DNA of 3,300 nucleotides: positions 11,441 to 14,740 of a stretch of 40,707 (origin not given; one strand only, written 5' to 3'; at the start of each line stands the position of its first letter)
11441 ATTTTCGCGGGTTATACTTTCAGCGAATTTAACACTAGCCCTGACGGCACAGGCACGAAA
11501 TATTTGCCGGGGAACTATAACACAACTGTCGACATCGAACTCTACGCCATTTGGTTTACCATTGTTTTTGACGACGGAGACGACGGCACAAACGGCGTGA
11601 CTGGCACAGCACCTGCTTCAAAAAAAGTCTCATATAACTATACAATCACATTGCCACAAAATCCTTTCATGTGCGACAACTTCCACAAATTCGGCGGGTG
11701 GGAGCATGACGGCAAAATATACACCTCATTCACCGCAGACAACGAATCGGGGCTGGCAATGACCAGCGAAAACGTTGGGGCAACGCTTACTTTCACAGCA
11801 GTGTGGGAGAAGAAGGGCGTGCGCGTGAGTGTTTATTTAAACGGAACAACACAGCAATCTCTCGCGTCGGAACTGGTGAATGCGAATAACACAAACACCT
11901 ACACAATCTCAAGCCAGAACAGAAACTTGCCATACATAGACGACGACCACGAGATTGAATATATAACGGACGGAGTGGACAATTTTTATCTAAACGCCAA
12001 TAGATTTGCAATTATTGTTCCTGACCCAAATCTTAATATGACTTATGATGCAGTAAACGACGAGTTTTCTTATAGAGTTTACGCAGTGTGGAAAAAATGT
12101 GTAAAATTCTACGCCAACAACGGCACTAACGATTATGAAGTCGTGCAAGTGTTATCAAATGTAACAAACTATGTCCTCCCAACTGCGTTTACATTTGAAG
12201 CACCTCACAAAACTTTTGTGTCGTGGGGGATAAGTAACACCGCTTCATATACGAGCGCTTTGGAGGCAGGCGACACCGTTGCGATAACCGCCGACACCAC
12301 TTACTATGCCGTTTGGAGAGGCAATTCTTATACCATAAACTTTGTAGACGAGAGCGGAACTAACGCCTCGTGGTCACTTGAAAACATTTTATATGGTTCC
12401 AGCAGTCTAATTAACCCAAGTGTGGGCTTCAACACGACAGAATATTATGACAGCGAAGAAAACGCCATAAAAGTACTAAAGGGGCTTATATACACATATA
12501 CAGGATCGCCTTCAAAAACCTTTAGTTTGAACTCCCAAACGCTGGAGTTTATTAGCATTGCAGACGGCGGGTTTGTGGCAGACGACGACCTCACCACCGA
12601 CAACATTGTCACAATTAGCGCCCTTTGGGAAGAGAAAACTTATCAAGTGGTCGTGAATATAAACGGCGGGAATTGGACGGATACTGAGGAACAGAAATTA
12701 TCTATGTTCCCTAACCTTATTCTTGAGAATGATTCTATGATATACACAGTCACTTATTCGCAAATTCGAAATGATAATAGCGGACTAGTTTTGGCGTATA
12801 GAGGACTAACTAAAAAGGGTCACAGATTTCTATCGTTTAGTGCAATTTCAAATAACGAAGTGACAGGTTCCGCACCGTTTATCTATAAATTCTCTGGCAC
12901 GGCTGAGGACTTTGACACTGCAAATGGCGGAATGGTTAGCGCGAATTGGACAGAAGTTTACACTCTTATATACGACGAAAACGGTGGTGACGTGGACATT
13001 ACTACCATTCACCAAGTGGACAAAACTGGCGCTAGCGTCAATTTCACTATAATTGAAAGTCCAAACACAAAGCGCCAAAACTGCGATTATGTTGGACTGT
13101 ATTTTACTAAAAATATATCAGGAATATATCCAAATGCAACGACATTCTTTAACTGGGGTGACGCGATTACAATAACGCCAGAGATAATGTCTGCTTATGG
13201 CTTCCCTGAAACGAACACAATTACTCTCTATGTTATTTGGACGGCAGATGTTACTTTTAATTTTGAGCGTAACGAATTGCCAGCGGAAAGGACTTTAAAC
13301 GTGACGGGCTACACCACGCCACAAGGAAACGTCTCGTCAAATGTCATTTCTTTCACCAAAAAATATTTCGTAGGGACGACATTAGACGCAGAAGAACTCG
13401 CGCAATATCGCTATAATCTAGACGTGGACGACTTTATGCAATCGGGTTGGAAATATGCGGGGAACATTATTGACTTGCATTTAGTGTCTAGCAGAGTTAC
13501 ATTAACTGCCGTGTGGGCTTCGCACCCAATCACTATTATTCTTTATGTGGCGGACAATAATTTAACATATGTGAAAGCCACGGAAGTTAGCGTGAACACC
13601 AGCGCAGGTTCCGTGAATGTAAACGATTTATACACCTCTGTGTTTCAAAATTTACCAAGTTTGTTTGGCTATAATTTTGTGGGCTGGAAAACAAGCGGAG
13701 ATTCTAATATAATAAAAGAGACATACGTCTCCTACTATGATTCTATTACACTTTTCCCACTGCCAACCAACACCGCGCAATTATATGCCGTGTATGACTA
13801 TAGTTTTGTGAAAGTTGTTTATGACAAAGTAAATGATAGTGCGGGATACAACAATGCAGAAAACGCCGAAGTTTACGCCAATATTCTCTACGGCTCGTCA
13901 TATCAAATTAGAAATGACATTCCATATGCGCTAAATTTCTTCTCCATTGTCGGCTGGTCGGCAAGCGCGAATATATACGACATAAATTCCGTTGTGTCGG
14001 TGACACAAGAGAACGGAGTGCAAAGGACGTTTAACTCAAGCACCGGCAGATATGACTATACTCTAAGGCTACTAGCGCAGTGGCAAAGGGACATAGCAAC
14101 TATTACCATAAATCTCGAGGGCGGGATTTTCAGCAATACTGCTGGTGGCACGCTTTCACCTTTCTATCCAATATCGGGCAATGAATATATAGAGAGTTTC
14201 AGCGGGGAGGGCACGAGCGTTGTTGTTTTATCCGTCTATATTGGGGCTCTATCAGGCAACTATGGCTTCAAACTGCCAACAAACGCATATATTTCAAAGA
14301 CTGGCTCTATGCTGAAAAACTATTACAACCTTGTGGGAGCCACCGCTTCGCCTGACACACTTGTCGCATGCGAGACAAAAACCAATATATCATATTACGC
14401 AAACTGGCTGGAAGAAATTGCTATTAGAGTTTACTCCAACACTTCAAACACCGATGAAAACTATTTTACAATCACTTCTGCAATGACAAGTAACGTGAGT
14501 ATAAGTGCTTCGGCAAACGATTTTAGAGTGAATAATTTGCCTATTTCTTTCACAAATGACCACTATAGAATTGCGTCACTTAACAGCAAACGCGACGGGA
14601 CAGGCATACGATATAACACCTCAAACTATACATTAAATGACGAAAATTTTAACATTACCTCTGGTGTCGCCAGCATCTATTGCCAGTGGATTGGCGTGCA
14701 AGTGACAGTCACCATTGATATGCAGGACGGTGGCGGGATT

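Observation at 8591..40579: Uninterrupted 31,989-nt ORF encoding a 10,662-aa (about 1.1 MDa) surface protein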

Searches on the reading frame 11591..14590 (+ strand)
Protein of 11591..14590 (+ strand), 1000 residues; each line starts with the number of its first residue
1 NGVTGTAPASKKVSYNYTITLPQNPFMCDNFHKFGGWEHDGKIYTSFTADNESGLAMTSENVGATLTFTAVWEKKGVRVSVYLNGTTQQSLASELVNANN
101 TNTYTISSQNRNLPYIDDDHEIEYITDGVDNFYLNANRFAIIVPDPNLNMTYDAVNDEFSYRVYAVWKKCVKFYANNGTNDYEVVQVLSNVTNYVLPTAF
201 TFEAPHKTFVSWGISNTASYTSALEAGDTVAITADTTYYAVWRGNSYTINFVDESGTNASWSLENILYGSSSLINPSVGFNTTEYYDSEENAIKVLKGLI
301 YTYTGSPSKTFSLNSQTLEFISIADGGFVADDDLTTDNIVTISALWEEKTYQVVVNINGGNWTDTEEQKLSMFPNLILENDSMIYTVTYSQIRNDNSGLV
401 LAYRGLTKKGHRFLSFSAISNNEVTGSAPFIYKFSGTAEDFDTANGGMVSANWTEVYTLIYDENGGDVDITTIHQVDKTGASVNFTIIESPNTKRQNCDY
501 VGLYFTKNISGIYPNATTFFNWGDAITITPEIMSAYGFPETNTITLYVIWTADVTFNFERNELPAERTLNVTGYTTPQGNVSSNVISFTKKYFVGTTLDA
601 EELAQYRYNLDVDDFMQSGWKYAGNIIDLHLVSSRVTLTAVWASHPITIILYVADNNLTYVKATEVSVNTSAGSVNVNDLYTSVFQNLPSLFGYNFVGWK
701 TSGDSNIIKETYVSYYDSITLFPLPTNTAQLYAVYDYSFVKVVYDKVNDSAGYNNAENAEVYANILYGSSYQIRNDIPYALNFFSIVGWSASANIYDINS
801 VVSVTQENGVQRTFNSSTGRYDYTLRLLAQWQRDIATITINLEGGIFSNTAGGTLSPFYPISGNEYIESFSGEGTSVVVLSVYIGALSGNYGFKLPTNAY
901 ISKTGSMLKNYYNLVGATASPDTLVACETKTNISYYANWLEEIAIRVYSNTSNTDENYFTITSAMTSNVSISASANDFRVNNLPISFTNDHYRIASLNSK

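Call 5: search_protein_families(library=pfam, proteins=[window:11591-14590:+], max_evalue=0.01)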
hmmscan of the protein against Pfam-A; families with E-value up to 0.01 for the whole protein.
window:11591-14590:+ (1000 aa): 1 family
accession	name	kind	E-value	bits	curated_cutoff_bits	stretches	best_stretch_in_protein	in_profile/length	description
PF09479.16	Flg_new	-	2.6e-06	27.9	27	0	5-52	10-53/65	Listeria-Bacteroides repeat domain (List_Bact_rpt)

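Call 39: search_protein_families(library=ncbifam, proteins=[window:11591-14590:+], max_evalue=0.01)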
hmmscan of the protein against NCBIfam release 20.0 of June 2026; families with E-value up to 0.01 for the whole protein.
window:11591-14590:+ (1000 aa): 0 families

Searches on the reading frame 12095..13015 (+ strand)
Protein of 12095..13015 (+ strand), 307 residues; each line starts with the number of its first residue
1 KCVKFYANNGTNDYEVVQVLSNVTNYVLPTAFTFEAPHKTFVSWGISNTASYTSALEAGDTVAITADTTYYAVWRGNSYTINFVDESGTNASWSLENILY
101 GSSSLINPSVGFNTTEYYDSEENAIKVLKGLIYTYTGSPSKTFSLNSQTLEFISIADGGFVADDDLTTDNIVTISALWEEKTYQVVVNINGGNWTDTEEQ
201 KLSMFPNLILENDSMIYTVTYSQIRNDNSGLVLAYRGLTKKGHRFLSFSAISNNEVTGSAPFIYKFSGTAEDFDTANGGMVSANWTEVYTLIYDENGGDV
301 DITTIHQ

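Call 46: search_protein_families(library=pfam, proteins=[window:12095-13015:+], max_evalue=5)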
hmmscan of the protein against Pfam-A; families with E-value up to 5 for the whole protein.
window:12095-13015:+ (307 aa): 1 family
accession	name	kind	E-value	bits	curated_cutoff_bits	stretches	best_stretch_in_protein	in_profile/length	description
PF09479.16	Flg_new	-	0.039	14.5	27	1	3-73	3-65/65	Listeria-Bacteroides repeat domain (List_Bact_rpt)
